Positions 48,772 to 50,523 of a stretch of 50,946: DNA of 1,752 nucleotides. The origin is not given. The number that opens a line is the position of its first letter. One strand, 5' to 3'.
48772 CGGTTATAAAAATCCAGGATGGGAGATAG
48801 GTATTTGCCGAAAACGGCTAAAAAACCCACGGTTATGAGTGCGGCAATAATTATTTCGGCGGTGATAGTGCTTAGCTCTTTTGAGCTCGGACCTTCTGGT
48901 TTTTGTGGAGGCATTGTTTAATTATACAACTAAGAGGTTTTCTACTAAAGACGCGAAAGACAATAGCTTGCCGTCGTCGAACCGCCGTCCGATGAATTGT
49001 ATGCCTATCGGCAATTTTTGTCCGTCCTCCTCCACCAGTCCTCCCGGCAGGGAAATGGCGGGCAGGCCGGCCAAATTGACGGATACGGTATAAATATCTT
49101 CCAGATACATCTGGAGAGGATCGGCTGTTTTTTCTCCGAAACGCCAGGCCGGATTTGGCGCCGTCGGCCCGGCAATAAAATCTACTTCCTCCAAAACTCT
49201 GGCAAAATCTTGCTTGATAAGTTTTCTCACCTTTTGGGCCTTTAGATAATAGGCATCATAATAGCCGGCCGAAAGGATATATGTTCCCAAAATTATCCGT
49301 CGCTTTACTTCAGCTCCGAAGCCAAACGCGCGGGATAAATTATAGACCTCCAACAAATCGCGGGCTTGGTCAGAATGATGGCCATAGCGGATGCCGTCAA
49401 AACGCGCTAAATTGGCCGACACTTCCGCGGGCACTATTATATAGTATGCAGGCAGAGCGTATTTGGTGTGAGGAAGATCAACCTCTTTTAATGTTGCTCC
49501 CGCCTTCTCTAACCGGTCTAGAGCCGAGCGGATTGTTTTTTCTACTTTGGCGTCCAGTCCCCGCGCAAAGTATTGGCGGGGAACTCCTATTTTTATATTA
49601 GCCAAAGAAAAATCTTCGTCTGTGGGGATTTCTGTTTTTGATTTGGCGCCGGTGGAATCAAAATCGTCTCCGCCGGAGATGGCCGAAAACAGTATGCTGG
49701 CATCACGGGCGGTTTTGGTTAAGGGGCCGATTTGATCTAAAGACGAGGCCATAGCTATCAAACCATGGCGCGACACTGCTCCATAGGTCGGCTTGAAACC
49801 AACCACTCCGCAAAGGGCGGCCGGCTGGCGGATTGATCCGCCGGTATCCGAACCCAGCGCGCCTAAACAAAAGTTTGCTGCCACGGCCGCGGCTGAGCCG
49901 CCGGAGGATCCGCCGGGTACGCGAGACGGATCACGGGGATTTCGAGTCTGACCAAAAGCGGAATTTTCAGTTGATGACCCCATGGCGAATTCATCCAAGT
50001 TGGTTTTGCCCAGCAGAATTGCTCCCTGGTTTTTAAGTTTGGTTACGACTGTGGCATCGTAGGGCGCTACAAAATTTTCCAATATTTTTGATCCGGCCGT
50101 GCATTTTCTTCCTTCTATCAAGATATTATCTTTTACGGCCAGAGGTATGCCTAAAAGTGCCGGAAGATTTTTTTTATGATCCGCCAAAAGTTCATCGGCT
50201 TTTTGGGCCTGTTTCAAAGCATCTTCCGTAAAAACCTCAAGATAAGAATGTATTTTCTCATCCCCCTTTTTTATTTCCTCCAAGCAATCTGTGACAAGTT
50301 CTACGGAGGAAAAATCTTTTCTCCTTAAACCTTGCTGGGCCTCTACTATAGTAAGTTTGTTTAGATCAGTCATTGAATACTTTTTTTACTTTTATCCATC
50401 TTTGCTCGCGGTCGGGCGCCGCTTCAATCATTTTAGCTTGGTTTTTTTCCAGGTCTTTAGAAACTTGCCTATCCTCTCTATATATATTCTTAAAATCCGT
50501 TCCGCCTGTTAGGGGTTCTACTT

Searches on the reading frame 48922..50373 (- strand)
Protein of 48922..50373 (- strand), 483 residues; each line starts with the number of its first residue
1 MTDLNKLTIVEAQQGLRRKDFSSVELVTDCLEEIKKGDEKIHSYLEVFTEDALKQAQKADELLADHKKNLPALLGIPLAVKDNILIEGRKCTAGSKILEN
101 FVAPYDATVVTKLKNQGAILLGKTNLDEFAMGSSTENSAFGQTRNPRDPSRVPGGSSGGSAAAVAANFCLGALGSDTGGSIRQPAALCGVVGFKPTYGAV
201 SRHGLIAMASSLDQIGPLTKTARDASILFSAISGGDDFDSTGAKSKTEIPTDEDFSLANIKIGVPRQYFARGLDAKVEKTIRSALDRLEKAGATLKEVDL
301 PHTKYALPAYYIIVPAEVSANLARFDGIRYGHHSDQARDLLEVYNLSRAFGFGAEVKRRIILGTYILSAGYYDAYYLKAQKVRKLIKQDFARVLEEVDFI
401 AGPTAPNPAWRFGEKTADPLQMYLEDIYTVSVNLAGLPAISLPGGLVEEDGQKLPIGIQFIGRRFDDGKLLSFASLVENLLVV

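Call 13: search_protein_families(library=pfam, proteins=[window:48922-50373:-])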
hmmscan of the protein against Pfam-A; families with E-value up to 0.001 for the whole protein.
window:48922-50373:- (483 aa): 1 family
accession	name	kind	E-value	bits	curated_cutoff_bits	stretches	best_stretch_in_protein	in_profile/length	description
PF01425.27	Amidase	-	1.6e-154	515.7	27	1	25-471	1-445/445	Amidase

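Call 50: find_homologous_proteins(query=window:48922-50373:-, max_evalue=1e-50)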
Query window:48922-50373:- (483 aa): 8000 proteins with E <= 1e-50 among 8000 candidates; the best 120 are listed.
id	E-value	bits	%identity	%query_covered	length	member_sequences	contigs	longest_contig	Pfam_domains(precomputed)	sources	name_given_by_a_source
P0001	0.0e+0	1068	100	100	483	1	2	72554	PF01425.27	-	-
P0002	4.9e-215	733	68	99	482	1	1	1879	PF01425.27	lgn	-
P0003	8.3e-213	725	67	99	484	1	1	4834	PF01425.27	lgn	-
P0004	1.6e-212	724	68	100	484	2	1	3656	PF01425.27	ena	-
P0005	3.7e-210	717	67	99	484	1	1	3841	PF01425.27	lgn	-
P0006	4.7e-209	713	68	99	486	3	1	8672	PF01425.27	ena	-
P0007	3.4e-207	707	67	99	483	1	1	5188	PF01425.27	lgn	-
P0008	1.0e-206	705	67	99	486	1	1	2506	PF01425.27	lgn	-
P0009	6.8e-205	699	65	99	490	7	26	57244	PF01425.27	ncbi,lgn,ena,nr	ncbi:MAG: Glutamyl-tRNA(Gln) amidotransferase subunit A [Parcubacteria group bacterium GW2011_GWA2_4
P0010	1.0e-204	699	66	100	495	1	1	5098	PF01425.27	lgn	-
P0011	1.6e-203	695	65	99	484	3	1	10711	PF01425.27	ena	-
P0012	6.0e-201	686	65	99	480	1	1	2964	PF01425.27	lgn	-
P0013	1.2e-200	685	64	99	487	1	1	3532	PF01425.27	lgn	-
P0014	1.5e-200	685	67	99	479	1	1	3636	PF01425.27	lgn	-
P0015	2.4e-200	684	66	99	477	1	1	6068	PF01425.27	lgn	-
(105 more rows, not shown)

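Call 52: find_encoding_contigs(protein=window:48922-50373:-, flank=10000, max_places=3)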
Protein window:48922-50373:- (483 aa): 2 contigs read that carry it; 2 places shown.
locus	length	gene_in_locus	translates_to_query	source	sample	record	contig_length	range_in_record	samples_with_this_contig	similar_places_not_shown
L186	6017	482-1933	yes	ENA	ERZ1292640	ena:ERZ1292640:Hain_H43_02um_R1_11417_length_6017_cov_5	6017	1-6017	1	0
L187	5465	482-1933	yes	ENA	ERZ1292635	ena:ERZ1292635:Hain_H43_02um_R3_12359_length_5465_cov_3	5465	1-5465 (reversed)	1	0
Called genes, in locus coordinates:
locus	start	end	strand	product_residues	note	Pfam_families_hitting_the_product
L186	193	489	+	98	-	PF02686:GatC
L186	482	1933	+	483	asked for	PF01425:Amidase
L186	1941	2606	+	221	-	-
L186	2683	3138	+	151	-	-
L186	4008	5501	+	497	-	PF03734:YkuD, PF00768:Peptidase_S11, PF02113:Peptidase_S13 (faint), PF13354:Beta-lactamase2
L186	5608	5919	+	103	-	-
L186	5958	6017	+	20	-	?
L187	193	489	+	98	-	PF02686:GatC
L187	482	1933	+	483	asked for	PF01425:Amidase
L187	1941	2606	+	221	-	-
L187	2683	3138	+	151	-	-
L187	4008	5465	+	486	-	?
